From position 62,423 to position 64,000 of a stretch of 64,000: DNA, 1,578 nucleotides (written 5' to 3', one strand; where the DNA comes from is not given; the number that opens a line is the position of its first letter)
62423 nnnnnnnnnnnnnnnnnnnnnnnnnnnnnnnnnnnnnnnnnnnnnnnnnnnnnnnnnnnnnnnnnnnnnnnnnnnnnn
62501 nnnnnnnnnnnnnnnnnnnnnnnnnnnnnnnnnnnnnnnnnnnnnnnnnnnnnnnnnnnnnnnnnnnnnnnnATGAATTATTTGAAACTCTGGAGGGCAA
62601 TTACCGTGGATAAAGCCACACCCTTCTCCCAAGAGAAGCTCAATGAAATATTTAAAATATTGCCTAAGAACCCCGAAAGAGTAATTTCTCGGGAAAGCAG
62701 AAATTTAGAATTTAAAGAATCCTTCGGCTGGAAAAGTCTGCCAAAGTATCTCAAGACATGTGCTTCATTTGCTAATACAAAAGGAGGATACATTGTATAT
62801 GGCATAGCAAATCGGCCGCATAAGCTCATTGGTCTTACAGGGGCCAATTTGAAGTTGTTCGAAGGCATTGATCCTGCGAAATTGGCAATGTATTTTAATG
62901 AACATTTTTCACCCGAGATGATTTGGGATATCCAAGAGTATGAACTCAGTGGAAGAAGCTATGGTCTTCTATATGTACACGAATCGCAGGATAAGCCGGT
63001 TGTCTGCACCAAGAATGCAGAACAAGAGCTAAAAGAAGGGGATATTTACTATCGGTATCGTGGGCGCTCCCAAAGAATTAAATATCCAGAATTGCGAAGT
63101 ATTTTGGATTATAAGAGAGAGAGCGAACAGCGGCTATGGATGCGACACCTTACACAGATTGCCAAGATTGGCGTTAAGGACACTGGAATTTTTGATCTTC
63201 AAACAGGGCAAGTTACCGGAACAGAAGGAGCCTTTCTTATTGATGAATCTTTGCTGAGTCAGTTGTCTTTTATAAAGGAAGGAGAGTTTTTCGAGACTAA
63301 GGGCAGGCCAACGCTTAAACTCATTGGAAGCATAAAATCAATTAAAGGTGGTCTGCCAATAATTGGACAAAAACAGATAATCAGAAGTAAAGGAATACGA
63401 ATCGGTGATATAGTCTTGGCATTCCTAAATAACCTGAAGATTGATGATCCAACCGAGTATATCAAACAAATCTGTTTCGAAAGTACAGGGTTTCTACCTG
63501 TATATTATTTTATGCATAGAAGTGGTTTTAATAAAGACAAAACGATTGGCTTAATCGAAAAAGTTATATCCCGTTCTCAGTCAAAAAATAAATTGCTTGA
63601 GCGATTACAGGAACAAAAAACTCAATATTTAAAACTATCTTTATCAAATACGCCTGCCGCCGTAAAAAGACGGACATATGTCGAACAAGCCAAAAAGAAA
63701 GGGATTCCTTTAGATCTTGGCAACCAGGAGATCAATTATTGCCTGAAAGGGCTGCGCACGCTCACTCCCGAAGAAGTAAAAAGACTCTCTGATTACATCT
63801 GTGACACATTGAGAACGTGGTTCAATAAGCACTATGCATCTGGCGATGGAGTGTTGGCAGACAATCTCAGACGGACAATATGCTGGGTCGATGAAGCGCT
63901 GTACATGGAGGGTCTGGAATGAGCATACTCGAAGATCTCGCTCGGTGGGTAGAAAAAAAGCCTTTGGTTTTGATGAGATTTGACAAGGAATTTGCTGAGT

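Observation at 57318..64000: Coupled operon with two paralogous hsdM genes interleaved with a DUF262/His-Me/HEPN fusion and a Schlafen-AlbA_2 protein; no hsdS or hsdR in view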

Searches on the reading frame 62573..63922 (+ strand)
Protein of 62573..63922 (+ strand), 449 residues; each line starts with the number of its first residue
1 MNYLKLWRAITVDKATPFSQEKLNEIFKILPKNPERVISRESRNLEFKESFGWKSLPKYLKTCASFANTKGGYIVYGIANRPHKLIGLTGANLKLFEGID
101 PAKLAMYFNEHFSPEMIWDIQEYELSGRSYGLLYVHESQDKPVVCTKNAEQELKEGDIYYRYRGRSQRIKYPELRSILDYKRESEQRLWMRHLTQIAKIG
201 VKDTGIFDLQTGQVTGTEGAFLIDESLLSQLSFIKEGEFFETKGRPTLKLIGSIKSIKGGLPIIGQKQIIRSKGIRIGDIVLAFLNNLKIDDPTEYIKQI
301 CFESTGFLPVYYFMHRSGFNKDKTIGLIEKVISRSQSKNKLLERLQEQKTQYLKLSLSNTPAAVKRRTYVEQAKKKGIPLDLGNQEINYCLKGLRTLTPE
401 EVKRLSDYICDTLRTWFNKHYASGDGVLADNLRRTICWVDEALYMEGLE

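Call 3: search_protein_families(library=pfam, proteins=[window:62573-63922:+], max_evalue=0.01)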
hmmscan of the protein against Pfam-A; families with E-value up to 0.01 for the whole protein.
window:62573-63922:+ (449 aa): 1 family
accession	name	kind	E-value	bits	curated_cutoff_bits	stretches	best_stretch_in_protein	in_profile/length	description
PF04326.19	SLFN_AlbA_2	-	7.8e-20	72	25.3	1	41-169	1-117/118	Schlafen, AlbA_2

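Call 4: search_protein_families(library=padloc, proteins=[window:62573-63922:+], max_evalue=0.01)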
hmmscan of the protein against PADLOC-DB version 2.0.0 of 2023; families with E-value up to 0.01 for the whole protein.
window:62573-63922:+ (449 aa): 1 family
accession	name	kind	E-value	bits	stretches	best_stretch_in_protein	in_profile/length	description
PDLC05032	PDC-S50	-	0.00061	17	1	41-163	18-144/387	-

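Call 6: search_protein_families(library=ncbifam, proteins=[window:62573-63922:+], max_evalue=0.01)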
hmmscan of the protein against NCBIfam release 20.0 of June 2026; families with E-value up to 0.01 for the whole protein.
window:62573-63922:+ (449 aa): 0 families

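Call 45: search_protein_families(library=pfam, proteins=[window:62606-63922:+], max_evalue=10)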
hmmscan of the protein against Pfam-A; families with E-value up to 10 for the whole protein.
window:62606-63922:+ (438 aa): 2 families
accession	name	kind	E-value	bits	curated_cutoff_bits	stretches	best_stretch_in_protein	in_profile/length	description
PF04326.19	SLFN_AlbA_2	-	7.3e-20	72.1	25.3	1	30-158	1-117/118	Schlafen, AlbA_2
PF21796.3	Cac1_C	-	0.12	12.9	24.3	1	317-349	5-37/55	Chromatin assembly factor 1 subunit Cac1, C-terminal domain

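Call 70: find_homologous_proteins(query=window:62606-63922:+, max_evalue=1e-20)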
Query window:62606-63922:+ (438 aa): 522 proteins with E <= 1e-20 among 5807 candidates; the best 120 are listed.
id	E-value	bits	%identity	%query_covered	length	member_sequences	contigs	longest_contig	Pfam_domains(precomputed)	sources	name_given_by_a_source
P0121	1.4e-294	995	100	100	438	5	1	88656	PF04326.20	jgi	-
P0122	5.1e-191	653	65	100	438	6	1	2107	PF04326.20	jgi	-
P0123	6.2e-190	650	65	99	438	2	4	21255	PF04326.20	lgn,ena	-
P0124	1.0e-189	649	66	100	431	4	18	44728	PF04326.20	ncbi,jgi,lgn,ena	ncbi:MAG: ATP-binding protein [Syntrophales bacterium]|jgi:hypothetical protein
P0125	1.9e-189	648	63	99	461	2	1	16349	PF04326.20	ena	-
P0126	2.8e-189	648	64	100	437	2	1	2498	PF04326.20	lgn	-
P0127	5.3e-189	647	64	99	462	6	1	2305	PF04326.20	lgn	-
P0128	1.0e-188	646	64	100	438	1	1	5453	PF04326.20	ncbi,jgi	-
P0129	1.0e-188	646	65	99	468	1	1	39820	PF04326.20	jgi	jgi:hypothetical protein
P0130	9.6e-186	636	64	99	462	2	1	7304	PF04326.20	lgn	-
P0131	1.3e-185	636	63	99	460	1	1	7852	PF04326.20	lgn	-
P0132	1.4e-185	635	65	99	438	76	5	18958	PF04326.20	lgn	-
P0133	2.3e-185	635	62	100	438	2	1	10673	PF04326.20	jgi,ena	-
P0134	2.6e-185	635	64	99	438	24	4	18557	PF04326.20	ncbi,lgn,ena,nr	ncbi:MAG: ATP-binding protein [Desulfobulbus sp.]|nr:ATP-binding protein [Desulfobulbus sp.]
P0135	3.6e-185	634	65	99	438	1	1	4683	PF04326.20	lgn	-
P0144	1.7e-183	629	64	99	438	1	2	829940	PF04326.20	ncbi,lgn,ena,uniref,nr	ncbi:ATP-binding protein [Prosthecochloris sp.]|uniref:ATP-binding protein n=1 Tax=Prosthecochloris 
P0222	5.0e-174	597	60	100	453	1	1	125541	PF04326.20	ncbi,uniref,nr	ncbi:ATP-binding protein [Geotalea sp. SG265]|uniref:ATP-binding protein n=1 Tax=Geotalea sp. SG265 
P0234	2.9e-173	595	61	99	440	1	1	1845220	PF04326.20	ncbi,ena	-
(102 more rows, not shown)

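Call 71: find_encoding_contigs(protein=P0121, flank=10000, max_places=3)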
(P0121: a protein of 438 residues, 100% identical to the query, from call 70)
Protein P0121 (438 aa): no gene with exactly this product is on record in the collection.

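Call 72: list_cluster_members(proteins=[P0121])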
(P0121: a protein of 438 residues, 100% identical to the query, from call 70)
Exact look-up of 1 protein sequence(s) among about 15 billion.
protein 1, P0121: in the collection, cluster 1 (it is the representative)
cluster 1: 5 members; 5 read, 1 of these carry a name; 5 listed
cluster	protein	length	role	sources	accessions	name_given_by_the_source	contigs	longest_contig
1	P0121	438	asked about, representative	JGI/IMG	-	-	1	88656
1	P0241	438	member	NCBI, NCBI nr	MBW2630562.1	MAG: ATP-binding protein [Deltaproteobacteria bacterium] | ATP-binding protein [Deltaproteobacteria bacterium]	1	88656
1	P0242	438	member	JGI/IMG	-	-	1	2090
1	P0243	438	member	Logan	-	-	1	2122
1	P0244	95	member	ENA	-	-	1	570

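Call 73: find_encoding_contigs(protein=P0241, flank=10000, max_places=3)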
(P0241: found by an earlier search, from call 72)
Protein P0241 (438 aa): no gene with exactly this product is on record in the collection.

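Call 75: find_encoding_contigs(protein=P0144, flank=7000, max_places=2)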
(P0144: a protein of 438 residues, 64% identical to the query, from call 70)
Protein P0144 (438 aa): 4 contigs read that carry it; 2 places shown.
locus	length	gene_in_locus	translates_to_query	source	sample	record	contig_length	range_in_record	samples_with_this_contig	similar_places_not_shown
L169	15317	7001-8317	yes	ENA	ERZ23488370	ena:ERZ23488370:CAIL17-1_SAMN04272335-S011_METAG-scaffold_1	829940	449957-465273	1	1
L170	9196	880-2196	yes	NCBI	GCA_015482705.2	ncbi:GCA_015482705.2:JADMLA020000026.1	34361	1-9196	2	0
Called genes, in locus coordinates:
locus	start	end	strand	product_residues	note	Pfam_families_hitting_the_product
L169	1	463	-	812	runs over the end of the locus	PF17764:PriA_3primeBD (weak), PF00270:DEAD, PF04851:ResIII, PF18319:Zn_ribbon_PriA, PF00271:Helicase_C, PF18074:PriA_C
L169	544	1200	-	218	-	PF00406:ADK, PF13207:AAA_17, PF13238:AAA_18 (weak), PF17213:Hydin_ADK (faint), PF05191:ADK_lid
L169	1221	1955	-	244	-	-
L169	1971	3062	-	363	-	PF21016:RlmN_N, PF04055:Radical_SAM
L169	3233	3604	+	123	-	PF13601:HTH_34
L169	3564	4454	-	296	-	PF01073:3Beta_HSD, PF01370:Epimerase, PF05368:NmrA, PF13460:NAD_binding_10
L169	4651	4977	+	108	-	-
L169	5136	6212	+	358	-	PF04055:Radical_SAM, PF12544:LAM_C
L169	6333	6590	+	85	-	PF01402:RHH_1, PF19807:DUF6290 (weak)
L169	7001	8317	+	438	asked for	PF04326:SLFN_AlbA_2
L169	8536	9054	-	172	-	-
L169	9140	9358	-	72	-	-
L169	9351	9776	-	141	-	PF13470:PIN_3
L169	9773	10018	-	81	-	PF01402:RHH_1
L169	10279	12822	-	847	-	PF17900:Peptidase_M1_N, PF01433:Peptidase_M1, PF11838:ERAP1_C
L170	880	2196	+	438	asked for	PF04326:SLFN_AlbA_2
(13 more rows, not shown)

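Call 76: find_encoding_contigs(protein=P0222, flank=7000, max_places=2)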
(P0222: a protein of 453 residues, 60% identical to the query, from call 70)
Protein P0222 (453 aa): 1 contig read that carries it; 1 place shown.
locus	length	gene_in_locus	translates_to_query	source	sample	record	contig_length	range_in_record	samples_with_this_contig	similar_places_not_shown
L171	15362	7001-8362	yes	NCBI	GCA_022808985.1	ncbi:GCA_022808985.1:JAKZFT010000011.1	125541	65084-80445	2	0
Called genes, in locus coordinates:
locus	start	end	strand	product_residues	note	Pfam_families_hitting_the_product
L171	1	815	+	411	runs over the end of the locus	PF01979:Amidohydro_1, PF07969:Amidohydro_3 (weak)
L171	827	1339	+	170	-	PF06514:PsbU (faint), PF12836:HHH_3, PF00633:HHH (faint), PF14579:HHH_6 (faint), PF12836:HHH_3, PF03934:T2SSK (weak)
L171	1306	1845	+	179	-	PF01668:SmpB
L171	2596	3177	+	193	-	PF01420:Methylase_S (weak)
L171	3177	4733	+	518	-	PF12161:HsdM_N, PF02384:N6_Mtase, PF01170:UPF0020, PF07669:Eco57I (weak)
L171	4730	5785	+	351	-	PF13310:Virulence_RhuM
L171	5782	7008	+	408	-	PF01420:Methylase_S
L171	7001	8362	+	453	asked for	PF04326:SLFN_AlbA_2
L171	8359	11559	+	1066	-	PF04313:HSDR_N, PF04851:ResIII, PF18766:SWI2_SNF2, PF22679:T1R_D3-like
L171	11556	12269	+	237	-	PF01863:YgjP-like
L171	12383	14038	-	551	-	PF01642:MM_CoA_mutase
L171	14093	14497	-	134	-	PF02310:B12-binding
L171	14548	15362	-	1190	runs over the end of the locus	PF01855:POR_N, PF17147:PFOR_II, PF01558:POR, PF10371:EKR, PF00037:Fer4 (faint), PF12838:Fer4_7, PF13187:Fer4_9 (weak), PF13237:Fer4_10 (weak), +2 more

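Call 77: find_encoding_contigs(protein=P0234, flank=7000, max_places=2)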
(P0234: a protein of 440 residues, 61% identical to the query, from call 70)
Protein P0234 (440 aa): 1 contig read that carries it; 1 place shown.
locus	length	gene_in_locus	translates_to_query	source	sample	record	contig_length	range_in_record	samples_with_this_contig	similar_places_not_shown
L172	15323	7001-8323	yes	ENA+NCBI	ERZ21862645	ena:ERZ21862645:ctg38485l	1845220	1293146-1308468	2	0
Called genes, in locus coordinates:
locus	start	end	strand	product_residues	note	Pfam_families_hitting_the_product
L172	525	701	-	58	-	-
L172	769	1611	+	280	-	PF13495:Phage_int_SAM_4, PF00589:Phage_integrase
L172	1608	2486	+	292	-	PF13495:Phage_int_SAM_4, PF00589:Phage_integrase, PF16795:Phage_integr_3 (faint)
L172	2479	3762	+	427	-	PF14319:Zn_Tnp_IS91, PF04986:Y2_Tnp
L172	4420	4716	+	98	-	PF09650:PHA_gran_rgn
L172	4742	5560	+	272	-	-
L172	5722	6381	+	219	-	PF03006:HlyIII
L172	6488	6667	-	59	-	-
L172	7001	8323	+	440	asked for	PF04326:SLFN_AlbA_2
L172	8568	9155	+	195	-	PF07638:Sigma70_ECF, PF04542:Sigma70_r2, PF08281:Sigma70_r4_2, PF04545:Sigma70_r4 (weak)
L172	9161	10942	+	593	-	PF00515:TPR_1 (faint), PF07719:TPR_2 (faint), PF13432:TPR_16 (faint)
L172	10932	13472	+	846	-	-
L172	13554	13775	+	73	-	-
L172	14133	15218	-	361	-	PF13384:HTH_23 (faint), PF13518:HTH_28 (faint), PF13551:HTH_29, PF13565:HTH_32, PF00665:rve, PF13683:rve_3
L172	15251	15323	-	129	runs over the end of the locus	PF01527:HTH_Tnp_1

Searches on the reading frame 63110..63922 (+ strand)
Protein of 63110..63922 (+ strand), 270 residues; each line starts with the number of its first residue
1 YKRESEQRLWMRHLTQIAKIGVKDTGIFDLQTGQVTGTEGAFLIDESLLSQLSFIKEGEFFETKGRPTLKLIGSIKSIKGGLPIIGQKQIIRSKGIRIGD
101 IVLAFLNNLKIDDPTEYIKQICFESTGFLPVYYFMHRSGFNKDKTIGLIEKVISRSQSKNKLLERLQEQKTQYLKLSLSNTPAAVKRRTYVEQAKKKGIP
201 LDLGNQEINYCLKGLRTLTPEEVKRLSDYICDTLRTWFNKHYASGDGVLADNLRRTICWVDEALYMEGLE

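Call 45: search_protein_families(library=pfam, proteins=[window:63110-63922:+], max_evalue=10)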
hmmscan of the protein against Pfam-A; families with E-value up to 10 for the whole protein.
window:63110-63922:+ (270 aa): 2 families
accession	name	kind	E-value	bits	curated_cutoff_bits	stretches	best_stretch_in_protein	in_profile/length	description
PF21796.3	Cac1_C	-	0.071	13.6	24.3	1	149-181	5-37/55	Chromatin assembly factor 1 subunit Cac1, C-terminal domain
PF13974.11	YebO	-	0.12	13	27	1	131-172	13-54/80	YebO-like protein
